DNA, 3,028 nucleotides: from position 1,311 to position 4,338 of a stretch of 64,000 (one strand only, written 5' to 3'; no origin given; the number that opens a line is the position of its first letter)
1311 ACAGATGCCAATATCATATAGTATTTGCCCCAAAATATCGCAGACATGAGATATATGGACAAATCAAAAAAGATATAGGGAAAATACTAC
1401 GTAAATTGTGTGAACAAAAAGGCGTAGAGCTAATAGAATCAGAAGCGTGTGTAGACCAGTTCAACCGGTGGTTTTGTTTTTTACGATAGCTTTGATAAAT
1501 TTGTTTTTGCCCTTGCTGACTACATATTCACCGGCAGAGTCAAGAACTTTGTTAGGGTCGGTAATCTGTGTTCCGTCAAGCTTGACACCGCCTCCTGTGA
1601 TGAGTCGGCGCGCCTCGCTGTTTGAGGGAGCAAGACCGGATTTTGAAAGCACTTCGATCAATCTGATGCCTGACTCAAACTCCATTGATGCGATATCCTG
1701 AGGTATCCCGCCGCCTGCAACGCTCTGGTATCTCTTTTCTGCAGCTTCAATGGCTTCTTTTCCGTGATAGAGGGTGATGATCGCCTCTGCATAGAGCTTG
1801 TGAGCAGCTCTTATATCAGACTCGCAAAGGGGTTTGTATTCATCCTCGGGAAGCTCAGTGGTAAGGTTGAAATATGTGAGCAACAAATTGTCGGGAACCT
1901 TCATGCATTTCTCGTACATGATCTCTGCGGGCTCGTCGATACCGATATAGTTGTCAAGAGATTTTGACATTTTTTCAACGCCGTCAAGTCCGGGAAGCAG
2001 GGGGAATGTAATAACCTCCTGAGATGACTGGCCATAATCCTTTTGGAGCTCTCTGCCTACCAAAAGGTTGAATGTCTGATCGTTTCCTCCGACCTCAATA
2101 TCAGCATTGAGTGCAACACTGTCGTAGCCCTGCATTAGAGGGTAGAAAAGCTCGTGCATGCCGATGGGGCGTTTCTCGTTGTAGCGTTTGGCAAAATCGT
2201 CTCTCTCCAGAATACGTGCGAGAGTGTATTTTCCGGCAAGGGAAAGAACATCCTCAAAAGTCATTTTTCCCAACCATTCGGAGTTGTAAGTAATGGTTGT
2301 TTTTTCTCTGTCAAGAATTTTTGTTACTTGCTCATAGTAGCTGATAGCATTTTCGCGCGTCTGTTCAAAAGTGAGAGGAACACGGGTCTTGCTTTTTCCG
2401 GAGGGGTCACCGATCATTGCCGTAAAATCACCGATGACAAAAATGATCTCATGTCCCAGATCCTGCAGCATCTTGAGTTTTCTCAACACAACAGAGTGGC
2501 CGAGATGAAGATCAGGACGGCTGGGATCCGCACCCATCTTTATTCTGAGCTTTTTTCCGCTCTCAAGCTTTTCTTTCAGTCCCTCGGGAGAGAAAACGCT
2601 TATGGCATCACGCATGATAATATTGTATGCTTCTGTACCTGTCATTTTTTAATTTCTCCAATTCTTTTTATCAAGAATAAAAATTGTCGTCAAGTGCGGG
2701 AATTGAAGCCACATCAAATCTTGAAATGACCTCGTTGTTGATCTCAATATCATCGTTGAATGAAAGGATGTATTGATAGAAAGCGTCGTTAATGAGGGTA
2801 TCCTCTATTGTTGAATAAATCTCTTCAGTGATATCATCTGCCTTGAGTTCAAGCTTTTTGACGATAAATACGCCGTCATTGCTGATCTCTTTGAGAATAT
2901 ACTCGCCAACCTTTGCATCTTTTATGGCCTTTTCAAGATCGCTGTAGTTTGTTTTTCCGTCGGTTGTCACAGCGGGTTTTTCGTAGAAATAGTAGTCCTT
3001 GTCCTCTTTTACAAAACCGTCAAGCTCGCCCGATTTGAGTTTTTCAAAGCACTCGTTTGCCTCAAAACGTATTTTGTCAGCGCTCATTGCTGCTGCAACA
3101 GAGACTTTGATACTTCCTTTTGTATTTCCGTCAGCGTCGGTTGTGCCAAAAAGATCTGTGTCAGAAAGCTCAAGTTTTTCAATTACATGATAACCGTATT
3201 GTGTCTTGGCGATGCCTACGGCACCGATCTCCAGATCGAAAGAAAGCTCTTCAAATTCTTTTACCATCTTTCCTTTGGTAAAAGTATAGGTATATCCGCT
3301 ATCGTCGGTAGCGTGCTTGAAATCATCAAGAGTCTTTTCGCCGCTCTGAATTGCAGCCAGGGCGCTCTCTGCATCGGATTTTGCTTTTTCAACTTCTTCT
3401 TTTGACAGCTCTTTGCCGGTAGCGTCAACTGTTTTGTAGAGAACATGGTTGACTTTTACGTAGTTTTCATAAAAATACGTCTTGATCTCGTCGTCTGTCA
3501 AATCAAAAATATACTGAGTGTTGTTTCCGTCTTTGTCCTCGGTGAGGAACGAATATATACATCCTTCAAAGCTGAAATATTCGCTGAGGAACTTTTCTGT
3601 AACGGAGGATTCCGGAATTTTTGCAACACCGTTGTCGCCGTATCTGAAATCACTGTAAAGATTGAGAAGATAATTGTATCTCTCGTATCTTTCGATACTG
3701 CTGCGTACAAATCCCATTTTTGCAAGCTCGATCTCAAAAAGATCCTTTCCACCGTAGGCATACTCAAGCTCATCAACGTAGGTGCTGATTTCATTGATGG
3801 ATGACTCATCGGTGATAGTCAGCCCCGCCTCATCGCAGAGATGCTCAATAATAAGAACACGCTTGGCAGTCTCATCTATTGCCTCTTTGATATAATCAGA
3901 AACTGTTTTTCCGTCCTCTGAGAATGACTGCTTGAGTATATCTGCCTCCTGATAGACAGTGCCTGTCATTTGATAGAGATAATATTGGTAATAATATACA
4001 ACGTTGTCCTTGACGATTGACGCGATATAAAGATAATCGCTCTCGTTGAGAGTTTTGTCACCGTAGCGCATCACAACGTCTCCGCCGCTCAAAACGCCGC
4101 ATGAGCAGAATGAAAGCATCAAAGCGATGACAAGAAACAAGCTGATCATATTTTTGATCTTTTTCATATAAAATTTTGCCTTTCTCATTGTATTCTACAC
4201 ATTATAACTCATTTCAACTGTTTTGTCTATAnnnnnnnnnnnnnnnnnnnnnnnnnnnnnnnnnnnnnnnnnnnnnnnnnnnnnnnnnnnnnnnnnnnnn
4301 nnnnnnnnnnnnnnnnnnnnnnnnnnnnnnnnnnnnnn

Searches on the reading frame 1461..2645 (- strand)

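Call 6: search_protein_families(library=pfam, proteins=[window:1461-2645:-], max_evalue=0.001)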
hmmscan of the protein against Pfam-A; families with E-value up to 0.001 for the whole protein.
window:1461-2645:- (394 aa): 3 families
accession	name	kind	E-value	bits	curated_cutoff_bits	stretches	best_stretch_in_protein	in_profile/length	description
PF00579.31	tRNA-synt_1b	-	5.9e-74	249.5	21.1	1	30-306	3-287/292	tRNA synthetases class I (W and Y)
PF01479.30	S4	-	9.9e-10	38.4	22.8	1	328-369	2-43/48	S4 domain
PF22421.1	SYY_C-terminal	-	6.7e-08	32.8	27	1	316-383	7-80/83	Tyrosine--tRNA ligase SYY-like C-terminal domain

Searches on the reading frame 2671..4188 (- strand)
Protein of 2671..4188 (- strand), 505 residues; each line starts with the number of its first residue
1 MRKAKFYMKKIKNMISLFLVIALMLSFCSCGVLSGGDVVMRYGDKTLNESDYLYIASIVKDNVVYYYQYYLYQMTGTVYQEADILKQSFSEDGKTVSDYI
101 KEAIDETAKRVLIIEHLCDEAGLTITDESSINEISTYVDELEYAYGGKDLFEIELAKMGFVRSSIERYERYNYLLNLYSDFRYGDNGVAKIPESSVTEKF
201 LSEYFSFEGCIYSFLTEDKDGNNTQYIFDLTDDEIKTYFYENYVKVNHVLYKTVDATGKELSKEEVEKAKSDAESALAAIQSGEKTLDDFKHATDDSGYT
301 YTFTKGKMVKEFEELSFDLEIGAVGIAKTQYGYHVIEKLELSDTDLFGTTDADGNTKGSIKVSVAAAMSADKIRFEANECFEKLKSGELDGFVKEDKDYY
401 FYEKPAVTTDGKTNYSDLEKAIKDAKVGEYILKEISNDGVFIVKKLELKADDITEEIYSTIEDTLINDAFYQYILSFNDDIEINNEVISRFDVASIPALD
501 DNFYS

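Call 6: search_protein_families(library=pfam, proteins=[window:2671-4188:-], max_evalue=0.001)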
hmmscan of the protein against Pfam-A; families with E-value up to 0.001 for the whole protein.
window:2671-4188:- (505 aa): 3 families
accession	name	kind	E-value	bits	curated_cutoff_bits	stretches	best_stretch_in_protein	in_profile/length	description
PF13616.12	Rotamase_3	-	6.4e-11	43.3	22.5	1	242-338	14-112/116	PPIC-type PPIASE domain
PF13145.12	Rotamase_2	-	1.6e-06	29.3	27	0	231-336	2-103/121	PPIC-type PPIASE domain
PF00639.27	Rotamase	-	7.9e-06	27.2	21.7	1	248-337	1-94/97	PPIC-type PPIASE domain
